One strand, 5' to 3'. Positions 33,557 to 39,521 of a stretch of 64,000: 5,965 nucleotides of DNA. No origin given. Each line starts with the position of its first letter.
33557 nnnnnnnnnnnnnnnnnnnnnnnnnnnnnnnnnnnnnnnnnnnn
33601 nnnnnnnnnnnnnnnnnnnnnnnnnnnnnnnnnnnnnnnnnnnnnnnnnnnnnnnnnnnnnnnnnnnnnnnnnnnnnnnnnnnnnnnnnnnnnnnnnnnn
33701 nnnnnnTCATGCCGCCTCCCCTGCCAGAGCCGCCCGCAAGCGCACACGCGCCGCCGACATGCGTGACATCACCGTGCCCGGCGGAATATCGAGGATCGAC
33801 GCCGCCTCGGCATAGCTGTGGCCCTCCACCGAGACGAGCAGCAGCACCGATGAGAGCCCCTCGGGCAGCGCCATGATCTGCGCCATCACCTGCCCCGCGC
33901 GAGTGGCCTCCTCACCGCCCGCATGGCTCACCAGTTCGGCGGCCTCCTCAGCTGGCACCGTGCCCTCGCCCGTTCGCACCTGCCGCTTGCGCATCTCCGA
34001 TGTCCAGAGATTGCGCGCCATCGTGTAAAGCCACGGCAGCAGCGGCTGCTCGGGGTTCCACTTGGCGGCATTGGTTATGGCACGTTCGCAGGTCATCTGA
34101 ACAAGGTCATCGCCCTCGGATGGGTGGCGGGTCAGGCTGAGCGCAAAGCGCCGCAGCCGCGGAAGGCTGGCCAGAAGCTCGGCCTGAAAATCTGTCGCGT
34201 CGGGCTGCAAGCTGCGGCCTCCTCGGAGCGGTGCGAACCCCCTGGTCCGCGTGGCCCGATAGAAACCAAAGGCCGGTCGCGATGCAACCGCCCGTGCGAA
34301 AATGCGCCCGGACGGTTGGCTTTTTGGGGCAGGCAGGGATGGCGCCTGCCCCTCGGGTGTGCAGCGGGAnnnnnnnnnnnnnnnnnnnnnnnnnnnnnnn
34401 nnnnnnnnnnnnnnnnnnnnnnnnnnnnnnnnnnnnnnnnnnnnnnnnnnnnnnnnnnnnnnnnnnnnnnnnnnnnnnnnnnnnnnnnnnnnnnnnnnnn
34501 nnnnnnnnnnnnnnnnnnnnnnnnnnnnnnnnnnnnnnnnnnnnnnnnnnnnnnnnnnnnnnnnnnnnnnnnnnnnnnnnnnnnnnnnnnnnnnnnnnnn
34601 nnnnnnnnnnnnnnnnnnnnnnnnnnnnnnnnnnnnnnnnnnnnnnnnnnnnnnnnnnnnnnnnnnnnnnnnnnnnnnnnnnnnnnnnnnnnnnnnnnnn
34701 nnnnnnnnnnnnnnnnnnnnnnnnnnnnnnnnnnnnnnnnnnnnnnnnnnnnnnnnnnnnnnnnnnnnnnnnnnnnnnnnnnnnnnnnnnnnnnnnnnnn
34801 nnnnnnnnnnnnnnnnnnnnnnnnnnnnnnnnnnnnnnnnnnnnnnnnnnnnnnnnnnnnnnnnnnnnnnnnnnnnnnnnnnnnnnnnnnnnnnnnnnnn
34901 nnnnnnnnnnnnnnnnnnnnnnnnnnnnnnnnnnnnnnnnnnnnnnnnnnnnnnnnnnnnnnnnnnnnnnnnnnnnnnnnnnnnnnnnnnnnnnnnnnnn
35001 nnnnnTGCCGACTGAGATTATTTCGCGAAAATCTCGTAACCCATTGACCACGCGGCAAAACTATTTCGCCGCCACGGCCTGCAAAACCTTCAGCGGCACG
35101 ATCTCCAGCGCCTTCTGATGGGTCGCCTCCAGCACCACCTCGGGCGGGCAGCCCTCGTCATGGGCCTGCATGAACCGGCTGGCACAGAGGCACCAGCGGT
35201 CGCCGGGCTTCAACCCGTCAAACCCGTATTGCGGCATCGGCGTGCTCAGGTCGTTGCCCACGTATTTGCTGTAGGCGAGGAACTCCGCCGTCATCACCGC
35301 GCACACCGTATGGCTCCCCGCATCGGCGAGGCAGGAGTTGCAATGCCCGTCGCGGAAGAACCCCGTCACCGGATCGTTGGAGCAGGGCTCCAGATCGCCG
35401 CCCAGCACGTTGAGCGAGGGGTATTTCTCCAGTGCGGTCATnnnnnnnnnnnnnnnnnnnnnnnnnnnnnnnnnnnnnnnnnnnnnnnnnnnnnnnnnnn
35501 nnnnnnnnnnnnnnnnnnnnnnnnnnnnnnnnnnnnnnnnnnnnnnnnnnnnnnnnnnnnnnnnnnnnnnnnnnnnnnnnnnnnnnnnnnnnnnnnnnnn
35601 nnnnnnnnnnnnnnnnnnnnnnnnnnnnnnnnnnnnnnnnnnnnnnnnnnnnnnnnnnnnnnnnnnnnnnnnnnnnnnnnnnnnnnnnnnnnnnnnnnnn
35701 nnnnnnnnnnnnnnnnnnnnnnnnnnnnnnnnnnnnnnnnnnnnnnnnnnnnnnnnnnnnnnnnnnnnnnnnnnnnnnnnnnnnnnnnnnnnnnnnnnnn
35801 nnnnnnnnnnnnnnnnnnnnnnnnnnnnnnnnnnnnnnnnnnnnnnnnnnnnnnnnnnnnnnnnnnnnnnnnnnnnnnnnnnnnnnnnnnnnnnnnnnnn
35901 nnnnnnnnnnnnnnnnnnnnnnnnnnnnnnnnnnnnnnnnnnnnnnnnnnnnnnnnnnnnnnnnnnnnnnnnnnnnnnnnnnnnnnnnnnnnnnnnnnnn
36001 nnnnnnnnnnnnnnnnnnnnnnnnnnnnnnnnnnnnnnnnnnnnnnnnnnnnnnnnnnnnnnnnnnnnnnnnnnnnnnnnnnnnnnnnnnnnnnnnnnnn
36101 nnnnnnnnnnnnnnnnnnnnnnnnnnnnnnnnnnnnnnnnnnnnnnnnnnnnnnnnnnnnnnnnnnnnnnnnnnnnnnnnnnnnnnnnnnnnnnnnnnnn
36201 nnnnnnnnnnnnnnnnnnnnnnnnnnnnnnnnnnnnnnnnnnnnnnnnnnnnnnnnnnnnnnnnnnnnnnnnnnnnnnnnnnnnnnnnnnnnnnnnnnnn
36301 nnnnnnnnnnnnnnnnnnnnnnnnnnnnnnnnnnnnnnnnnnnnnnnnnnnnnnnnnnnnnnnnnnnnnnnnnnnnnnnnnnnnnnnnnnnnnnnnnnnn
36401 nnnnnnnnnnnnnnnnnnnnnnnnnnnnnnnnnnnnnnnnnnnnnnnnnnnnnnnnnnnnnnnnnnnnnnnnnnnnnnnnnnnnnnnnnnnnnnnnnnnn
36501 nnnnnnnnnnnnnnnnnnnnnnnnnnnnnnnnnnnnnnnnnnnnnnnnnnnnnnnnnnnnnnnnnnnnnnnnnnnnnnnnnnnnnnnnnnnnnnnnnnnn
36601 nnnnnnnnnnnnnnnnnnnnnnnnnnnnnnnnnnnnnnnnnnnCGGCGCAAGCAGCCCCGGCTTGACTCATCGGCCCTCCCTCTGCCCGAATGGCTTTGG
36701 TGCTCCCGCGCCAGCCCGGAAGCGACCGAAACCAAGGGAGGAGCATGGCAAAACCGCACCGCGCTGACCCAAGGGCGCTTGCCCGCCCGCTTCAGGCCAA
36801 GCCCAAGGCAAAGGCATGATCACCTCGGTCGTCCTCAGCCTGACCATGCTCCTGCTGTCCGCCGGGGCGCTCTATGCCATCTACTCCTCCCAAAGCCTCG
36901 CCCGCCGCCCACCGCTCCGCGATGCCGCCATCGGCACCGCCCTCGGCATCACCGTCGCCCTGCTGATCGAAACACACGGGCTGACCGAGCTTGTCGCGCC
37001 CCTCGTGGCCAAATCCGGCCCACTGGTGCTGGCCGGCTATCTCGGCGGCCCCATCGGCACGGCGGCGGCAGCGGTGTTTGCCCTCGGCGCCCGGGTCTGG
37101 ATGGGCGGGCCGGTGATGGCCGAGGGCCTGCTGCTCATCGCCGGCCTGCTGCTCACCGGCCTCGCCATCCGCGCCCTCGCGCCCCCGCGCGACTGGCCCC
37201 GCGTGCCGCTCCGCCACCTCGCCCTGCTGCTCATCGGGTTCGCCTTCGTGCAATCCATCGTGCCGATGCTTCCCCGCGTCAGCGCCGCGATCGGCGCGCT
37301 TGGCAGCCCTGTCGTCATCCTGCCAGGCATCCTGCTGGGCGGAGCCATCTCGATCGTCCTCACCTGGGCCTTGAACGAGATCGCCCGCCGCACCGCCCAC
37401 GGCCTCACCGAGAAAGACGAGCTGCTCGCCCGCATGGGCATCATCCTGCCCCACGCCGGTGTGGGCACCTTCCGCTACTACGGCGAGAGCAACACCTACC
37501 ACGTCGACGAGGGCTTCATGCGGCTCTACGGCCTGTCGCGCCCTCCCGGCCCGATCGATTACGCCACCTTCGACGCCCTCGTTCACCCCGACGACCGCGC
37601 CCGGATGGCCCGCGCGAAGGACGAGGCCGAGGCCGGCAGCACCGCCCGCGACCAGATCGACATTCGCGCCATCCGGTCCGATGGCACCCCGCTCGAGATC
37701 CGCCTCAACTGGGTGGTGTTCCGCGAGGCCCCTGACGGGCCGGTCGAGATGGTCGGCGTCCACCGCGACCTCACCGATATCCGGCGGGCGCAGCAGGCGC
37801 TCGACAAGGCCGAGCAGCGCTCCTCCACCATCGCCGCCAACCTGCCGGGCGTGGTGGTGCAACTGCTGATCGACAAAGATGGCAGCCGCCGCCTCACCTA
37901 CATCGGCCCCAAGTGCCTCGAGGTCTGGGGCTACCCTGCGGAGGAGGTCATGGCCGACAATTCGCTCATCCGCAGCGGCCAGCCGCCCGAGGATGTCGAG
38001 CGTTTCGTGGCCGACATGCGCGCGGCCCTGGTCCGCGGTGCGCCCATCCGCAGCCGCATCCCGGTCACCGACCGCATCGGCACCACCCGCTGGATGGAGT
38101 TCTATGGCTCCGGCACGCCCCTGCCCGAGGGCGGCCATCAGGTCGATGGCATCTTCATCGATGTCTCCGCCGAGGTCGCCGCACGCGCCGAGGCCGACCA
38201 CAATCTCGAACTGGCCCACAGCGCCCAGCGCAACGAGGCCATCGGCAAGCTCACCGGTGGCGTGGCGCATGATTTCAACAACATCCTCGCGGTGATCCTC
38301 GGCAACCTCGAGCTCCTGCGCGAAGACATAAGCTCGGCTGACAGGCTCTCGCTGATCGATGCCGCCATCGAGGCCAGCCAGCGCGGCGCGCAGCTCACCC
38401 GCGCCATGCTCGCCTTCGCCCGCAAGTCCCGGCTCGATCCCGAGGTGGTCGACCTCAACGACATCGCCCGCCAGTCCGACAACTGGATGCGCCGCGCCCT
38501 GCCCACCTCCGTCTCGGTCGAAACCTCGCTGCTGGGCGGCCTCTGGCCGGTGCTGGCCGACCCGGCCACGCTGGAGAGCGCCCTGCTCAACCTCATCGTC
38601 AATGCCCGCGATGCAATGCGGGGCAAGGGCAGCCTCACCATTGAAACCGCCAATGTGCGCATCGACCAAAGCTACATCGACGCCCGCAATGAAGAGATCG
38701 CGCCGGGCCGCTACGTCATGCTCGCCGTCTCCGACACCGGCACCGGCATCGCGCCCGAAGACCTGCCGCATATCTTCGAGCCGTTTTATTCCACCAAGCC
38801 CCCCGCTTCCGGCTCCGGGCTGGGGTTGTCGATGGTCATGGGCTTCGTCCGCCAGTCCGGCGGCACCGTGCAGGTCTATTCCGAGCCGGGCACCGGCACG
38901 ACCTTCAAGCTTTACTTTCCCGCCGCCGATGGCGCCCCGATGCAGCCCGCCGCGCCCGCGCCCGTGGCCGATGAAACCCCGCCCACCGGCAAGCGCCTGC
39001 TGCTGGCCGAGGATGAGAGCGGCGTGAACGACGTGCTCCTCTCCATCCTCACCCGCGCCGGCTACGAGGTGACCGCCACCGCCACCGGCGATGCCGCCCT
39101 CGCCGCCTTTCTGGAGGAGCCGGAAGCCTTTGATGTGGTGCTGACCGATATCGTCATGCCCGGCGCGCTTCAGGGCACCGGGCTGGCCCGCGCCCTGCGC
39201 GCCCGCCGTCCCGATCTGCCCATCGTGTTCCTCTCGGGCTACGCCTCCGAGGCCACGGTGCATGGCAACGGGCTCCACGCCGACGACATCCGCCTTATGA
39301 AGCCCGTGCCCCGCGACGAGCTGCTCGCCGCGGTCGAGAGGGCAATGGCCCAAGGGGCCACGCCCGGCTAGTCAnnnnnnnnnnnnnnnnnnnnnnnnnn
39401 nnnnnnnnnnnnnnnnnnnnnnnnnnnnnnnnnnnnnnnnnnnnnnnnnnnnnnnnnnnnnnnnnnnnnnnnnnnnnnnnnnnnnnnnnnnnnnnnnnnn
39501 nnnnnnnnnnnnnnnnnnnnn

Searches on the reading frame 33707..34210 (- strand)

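Call 50: search_protein_families(library=pfam, proteins=[window:33707-34210:-], max_evalue=0.00001)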
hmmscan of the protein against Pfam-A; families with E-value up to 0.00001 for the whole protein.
window:33707-34210:- (167 aa): 4 families
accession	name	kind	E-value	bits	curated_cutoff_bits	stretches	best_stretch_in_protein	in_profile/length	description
PF08281.18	Sigma70_r4_2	-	9.5e-14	51.2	25.7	1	107-158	3-54/54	Sigma-70, region 4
PF04542.20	Sigma70_r2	-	2.1e-13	50.3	24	1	16-77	6-69/71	Sigma-70 region 2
PF22029.2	PhyR_sigma2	-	1.4e-12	47.9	27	1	14-64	3-53/55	Sigma2 domain of PhyR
PF04545.22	Sigma70_r4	-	9.6e-07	28.7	24.1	1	114-160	4-50/50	Sigma-70, region 4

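Call 51: search_protein_families(library=ncbifam, proteins=[window:33707-34210:-], max_evalue=1e-10)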
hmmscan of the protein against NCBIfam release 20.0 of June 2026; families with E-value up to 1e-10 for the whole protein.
window:33707-34210:- (167 aa): 28 families (the best 25 are shown)
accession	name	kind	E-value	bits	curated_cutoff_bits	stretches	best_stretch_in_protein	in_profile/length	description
NF009164.0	PRK12511.1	equivalog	1.1e-32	113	185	1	9-161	7-158/182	RNA polymerase sigma factor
NF009198.0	PRK12546.1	equivalog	4.6e-25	88.4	270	1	4-162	5-161/188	RNA polymerase sigma factor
NF009192.0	PRK12540.1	equivalog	6.8e-25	87.7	307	1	8-163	7-160/182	RNA polymerase sigma factor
NF009199.0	PRK12547.1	subfamily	3.1e-23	82.1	219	1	5-162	5-160/184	RNA polymerase sigma factor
NF009169.0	PRK12516.1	equivalog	4.8e-22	78.3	321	1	4-162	8-164/188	RNA polymerase sigma factor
NF007227.0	PRK09645.1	subfamily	3e-20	72.9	202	1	18-164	25-172/177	sigma-70 family RNA polymerase sigma factor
NF058625.1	sigma_PG0214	equivalog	2.7e-19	69.5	130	1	5-162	3-161/170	GFO_1088 family ECF-type sigma factor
TIGR02947.1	SigH_actino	hypoth_equivalog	2.1e-18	66.7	251.55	1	7-166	12-183/193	RNA polymerase sigma-70 factor, TIGR02947 family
NF009166.1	PRK12513.1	equivalog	5.5e-18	65.4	206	1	19-165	35-189/193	RNA polymerase sigma factor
NF007216.0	PRK09638.1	equivalog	2.1e-17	63.5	194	1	12-160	24-172/180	RNA polymerase sigma factor SigY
NF009185.0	PRK12533.1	equivalog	6.8e-17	61.8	248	1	22-165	45-196/231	RNA polymerase sigma factor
TIGR02937.1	sigma70-ECF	superfamily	8.1e-17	61.3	42.9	1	16-162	11-165/165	sigma-70 family RNA polymerase sigma factor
NF007225.0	PRK09643.1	equivalog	2.1e-16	60.2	190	1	17-163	38-183/204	RNA polymerase sigma factor SigM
TIGR02983.1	SigE-fam_strep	subfamily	3.5e-16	59.5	141.55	1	5-164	5-160/162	SigE family RNA polymerase sigma factor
NF006623.1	PRK09191.1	subfamily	4.5e-15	56.1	240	0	9-83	3-77/258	PhyR family response regulator anti-anti-sigma factor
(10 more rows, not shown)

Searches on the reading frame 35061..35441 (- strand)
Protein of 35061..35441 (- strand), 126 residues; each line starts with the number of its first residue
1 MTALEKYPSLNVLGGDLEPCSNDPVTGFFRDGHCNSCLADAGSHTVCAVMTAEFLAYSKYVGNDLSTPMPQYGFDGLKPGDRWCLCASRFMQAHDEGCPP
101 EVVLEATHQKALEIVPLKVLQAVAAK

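Call 50: search_protein_families(library=pfam, proteins=[window:35061-35441:-], max_evalue=0.00001)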
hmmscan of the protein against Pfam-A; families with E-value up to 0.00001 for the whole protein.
window:35061-35441:- (126 aa): 1 family
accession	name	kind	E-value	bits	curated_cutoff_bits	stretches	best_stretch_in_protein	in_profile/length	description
PF09996.14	DUF2237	-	3.7e-53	178.8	25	1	11-123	2-114/115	Uncharacterized protein conserved in bacteria (DUF2237)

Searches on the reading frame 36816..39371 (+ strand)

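Call 50: search_protein_families(library=pfam, proteins=[window:36816-39371:+], max_evalue=0.00001)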
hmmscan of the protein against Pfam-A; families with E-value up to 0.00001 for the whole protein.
window:36816-39371:+ (851 aa): 4 families
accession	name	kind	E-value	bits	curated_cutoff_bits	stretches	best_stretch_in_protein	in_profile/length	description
PF02518.31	HATPase_c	-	2.6e-22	79.8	26.4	1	582-704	2-110/111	Histidine kinase-, DNA gyrase B-, and HSP90-like ATPase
PF00072.30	Response_reg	-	2.1e-16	60.5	30.2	1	729-841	2-111/111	Response regulator receiver domain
PF08447.18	PAS_3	-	4.3e-12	46.6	25.6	0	229-316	3-89/89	PAS fold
PF00512.31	HisKA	-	3.4e-09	37.1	26.9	1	477-537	3-63/66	His Kinase A (phospho-acceptor) domain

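Call 51: search_protein_families(library=ncbifam, proteins=[window:36816-39371:+], max_evalue=1e-10)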
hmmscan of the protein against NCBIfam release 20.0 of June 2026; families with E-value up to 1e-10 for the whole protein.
window:36816-39371:+ (851 aa): 46 families (the best 25 are shown)
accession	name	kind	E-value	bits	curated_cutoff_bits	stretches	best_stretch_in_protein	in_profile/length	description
NF010076.0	PRK13557.1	subfamily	1.8e-100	337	631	1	368-844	63-533/540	histidine kinase famiy protein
NF046020.1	HisKinCckABruc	equivalog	3.5e-83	279.9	1000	1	255-840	269-863/868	cell cycle histidine kinase CckA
NF046026.1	HisKinCckACaul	equivalog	2.7e-72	243.9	1000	1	464-811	291-643/678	cell cycle histidine kinase CckA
NF010411.0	PRK13837.1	equivalog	2.9e-71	240.6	647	1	468-846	442-814/828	two-component system VirA-like sensor kinase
NF052574.1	HisKinEspCMyxo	equivalog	3.8e-58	197.3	1200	1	327-845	278-784/785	serine histidine kinase EspC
NF008468.0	PRK11360.1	equivalog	2.5e-41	141.8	646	1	468-705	388-610/616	two-component system sensor histidine kinase AtoS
NF052573.1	HisKinEspAMyxo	equivalog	3.8e-37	127.7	1400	1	211-845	136-751/755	serine histidine kinase EspA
NF007688.0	PRK10364.1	equivalog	1.5e-31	109.7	479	1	470-703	231-451/460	two-component system sensor histidine kinase ZraS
TIGR02956.1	TMAO_torS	equivalog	8.1e-27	93.7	676.5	1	580-848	574-824/967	TMAO reductase system sensor histidine kinase/response regulator TorS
NF041777.1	sens_FixL_Rhizob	equivalog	4.2e-26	91.6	850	1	213-705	4-483/485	sensor protein FixL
NF038348.1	T2SS_HK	subfamily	9.5e-26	90.3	450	1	508-702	395-572/574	histidine kinase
NF047466.1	hybrid_RR_LvrB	exception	1.2e-25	90.5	500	1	464-703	139-376/377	hybrid histidine kinase/response regulator LvrB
NF008302.0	PRK11091.1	equivalog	8.2e-24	83.8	838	1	579-812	392-612/779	aerobic respiration two-component sensor histidine kinase ArcB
NF011874.0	PRK15347.1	equivalog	9.3e-23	80.2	852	1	635-711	546-622/921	two component system sensor kinase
NF008543.0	PRK11466.1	equivalog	3e-22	78.3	982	1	633-839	592-793/914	TMAO reductase system sensor histidine kinase/response regulator TorS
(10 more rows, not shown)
